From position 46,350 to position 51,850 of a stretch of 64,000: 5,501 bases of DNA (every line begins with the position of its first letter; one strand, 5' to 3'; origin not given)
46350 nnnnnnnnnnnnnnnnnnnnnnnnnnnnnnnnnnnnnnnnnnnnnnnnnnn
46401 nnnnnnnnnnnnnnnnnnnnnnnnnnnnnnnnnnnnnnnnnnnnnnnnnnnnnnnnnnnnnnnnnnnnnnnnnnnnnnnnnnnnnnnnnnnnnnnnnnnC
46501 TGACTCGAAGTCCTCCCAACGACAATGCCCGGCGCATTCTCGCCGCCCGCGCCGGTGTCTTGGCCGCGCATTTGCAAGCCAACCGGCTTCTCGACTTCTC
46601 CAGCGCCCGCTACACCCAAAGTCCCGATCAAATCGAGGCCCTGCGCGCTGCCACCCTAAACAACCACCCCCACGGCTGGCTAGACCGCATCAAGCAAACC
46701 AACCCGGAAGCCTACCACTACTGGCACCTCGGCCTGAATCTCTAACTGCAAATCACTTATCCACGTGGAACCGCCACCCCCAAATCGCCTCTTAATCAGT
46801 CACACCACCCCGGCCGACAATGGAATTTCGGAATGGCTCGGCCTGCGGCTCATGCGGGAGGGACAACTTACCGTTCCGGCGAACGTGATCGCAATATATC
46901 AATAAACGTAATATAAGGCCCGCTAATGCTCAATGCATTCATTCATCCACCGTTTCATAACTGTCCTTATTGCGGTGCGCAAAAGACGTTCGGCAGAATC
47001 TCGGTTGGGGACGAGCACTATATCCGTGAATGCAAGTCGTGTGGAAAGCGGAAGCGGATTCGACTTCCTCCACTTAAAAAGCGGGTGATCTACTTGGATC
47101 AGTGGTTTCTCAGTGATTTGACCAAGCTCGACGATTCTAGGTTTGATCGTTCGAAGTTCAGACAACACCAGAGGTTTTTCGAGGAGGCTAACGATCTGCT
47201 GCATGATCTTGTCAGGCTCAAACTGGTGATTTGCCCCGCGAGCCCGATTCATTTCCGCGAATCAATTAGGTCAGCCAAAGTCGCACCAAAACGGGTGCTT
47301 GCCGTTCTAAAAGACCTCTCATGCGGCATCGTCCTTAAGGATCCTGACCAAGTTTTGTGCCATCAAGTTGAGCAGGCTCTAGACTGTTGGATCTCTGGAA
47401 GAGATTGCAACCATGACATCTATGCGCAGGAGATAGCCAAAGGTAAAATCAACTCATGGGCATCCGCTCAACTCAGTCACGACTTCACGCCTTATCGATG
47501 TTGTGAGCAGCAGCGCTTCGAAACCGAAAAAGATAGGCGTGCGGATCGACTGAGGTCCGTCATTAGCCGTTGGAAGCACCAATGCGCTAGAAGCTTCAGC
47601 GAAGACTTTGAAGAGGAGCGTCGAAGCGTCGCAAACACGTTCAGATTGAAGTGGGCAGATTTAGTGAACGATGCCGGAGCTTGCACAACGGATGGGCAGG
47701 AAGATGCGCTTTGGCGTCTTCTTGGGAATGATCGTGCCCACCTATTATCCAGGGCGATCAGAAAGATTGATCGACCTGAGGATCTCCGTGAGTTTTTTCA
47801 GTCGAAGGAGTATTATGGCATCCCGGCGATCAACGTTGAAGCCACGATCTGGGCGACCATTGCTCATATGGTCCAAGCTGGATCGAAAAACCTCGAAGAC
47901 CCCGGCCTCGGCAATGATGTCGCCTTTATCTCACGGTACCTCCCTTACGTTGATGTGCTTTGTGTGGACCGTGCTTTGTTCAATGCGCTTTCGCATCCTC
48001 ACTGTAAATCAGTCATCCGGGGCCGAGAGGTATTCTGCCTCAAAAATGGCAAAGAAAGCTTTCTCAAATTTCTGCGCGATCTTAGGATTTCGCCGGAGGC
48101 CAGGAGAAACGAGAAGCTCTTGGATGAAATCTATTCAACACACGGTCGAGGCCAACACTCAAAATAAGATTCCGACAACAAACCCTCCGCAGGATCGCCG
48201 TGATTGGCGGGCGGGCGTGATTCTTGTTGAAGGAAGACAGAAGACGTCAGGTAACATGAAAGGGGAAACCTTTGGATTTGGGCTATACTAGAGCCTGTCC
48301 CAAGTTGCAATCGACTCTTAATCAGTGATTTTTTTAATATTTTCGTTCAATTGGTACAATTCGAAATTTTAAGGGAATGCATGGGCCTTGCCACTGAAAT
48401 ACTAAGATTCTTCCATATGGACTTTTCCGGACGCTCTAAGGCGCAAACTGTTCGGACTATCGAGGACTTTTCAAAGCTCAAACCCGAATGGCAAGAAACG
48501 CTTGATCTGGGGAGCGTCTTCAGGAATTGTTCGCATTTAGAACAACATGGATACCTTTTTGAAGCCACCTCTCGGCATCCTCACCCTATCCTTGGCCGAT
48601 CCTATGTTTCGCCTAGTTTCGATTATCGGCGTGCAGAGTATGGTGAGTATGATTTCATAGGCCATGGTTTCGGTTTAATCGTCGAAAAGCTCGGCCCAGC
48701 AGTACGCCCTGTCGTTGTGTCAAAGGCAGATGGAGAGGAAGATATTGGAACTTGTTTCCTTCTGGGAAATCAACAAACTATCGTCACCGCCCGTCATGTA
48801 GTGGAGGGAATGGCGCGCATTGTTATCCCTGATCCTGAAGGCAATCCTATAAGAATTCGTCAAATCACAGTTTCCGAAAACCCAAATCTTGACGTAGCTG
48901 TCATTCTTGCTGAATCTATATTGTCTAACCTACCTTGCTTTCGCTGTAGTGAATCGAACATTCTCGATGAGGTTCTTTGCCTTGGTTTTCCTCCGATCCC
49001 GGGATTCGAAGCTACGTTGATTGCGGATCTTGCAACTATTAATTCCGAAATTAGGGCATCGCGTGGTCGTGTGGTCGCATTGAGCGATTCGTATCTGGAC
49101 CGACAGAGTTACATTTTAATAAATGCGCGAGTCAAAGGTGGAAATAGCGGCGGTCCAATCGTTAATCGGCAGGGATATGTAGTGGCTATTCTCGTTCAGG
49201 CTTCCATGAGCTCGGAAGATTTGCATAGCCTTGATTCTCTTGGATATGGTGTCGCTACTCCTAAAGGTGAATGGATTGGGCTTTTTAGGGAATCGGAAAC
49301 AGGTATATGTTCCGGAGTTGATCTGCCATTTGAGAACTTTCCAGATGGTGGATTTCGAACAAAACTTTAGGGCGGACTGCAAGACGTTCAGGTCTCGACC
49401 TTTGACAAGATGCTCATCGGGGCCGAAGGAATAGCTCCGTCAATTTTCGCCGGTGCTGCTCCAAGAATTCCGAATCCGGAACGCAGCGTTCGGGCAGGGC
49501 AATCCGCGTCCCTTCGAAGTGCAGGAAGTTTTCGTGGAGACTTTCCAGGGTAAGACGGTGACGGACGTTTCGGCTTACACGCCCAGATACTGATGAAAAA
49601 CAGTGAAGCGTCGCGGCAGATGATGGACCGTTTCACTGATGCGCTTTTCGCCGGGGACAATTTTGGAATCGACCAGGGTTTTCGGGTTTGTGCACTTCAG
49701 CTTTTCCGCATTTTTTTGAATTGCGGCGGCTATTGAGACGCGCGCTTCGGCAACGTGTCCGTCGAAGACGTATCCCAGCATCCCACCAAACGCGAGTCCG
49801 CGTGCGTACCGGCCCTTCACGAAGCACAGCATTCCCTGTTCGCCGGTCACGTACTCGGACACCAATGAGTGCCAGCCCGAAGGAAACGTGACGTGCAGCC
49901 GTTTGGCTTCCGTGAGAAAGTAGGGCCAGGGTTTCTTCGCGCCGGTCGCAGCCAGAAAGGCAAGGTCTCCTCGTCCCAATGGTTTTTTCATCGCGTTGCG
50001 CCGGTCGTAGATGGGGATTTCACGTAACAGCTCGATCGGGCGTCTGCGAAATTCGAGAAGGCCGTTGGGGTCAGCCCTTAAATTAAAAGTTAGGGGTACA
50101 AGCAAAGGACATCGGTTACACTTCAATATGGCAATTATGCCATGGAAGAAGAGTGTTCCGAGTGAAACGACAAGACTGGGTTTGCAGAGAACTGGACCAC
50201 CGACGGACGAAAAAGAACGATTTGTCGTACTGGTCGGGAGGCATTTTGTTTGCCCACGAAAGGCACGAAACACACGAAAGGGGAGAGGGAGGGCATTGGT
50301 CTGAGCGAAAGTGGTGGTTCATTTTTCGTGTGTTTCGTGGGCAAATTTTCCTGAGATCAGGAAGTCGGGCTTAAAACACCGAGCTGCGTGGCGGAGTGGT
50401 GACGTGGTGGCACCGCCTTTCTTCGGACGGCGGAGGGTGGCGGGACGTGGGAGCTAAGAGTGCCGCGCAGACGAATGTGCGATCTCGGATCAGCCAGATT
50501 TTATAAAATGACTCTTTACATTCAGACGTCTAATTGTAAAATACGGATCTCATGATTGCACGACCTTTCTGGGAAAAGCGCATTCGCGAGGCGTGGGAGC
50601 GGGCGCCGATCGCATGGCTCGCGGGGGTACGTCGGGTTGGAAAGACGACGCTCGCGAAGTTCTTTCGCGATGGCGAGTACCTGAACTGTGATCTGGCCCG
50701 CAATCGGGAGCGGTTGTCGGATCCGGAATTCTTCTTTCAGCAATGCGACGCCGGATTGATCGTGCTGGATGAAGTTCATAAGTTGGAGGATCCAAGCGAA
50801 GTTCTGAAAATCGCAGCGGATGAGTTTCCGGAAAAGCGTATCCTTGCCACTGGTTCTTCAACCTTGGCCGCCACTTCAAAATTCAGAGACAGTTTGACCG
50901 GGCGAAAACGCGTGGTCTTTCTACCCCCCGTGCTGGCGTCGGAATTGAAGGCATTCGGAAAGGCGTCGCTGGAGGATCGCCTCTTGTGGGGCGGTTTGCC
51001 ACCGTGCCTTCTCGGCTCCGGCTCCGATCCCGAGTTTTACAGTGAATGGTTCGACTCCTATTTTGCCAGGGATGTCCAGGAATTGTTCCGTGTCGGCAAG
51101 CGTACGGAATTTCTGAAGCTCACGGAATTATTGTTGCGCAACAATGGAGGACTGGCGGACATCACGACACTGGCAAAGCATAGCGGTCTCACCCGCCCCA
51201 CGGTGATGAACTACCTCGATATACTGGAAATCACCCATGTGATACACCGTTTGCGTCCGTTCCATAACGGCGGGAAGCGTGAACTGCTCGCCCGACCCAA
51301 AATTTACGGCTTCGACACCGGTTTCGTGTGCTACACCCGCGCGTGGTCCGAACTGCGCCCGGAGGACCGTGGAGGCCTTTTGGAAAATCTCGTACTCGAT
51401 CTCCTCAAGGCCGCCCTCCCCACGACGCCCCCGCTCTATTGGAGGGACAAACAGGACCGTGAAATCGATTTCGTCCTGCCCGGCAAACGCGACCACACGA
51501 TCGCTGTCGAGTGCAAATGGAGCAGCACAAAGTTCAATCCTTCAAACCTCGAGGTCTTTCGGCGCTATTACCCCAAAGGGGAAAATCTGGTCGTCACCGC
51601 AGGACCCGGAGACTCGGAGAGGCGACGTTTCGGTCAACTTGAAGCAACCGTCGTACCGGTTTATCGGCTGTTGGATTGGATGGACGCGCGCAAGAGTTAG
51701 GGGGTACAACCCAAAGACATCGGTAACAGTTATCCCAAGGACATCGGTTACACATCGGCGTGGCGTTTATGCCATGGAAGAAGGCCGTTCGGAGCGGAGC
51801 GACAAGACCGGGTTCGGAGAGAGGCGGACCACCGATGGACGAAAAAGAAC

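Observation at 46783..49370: Low-GC two-gene cassette: Zn-ribbon protein of unknown function plus a cytoplasmic trypsin-like protease (candidate undescribed defence/abortive-infection pair)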

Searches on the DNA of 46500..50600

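Call 82: search_rna_families(source=window, start=46500, end=50600, threshold=evalue, max_evalue=1)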
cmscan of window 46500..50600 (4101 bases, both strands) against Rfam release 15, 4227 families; matches with E-value up to 1: 0.
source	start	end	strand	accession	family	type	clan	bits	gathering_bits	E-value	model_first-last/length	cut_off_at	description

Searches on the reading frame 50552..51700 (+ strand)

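Call 3: search_protein_families(library=pfam, proteins=[window:50552-51700:+], max_evalue=0.1)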
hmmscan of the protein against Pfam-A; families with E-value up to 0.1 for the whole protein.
window:50552-51700:+ (382 aa): 6 families
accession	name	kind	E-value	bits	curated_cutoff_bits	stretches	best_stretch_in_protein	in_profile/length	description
PF13635.12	DUF4143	-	5e-31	108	28.1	1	173-324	2-160/160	Domain of unknown function (DUF4143)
PF13173.12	AAA_14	-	2.4e-19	70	27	1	19-132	3-128/129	AAA domain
PF03008.20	DUF234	-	0.0027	18.5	22.5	1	296-327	63-93/100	Archaea bacterial proteins of unknown function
PF13730.12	HTH_36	-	0.025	14.8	25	1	198-226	21-50/55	Helix-turn-helix domain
PF09339.16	HTH_IclR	-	0.035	14.3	22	1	192-223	10-40/52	IclR helix-turn-helix domain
PF01047.28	MarR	-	0.07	13.5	24.6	0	194-235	11-51/59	MarR family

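Call 4: search_protein_families(library=padloc, proteins=[window:50552-51700:+], max_evalue=0.1)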
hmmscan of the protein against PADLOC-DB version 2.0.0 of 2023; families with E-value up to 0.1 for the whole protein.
window:50552-51700:+ (382 aa): 9 families
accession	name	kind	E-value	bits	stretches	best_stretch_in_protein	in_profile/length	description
PDLC04790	PDC-S01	-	1.1e-52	177.1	1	7-326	16-370/422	-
PDLC04789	PDC-S01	-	2.3e-52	176.3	1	1-349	1-365/375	-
PDLC04787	PDC-S01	-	4.7e-28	96.2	1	1-355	10-391/412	-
PDLC04791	PDC-S01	-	1.3e-22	78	1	10-351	13-378/395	-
PDLC04786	PDC-S01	-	2.3e-15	54.3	2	250-341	307-403/439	-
PDLC04788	PDC-S01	-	3.1e-06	24.4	0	24-141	25-160/448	-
PDLC04792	PDC-S01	-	6.6e-05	19.7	1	272-322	335-383/452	-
PDLC01268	CasR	-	0.012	13.6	1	188-232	127-168/179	"CAS-I,CAS-II,CAS-III,CAS-IV,CAS-V,CAS-VI; associated_signaling"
PDLC01434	CasR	-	0.057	11.3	1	195-232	138-172/191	"CAS-I,CAS-II,CAS-III,CAS-IV,CAS-V,CAS-VI; associated_signaling"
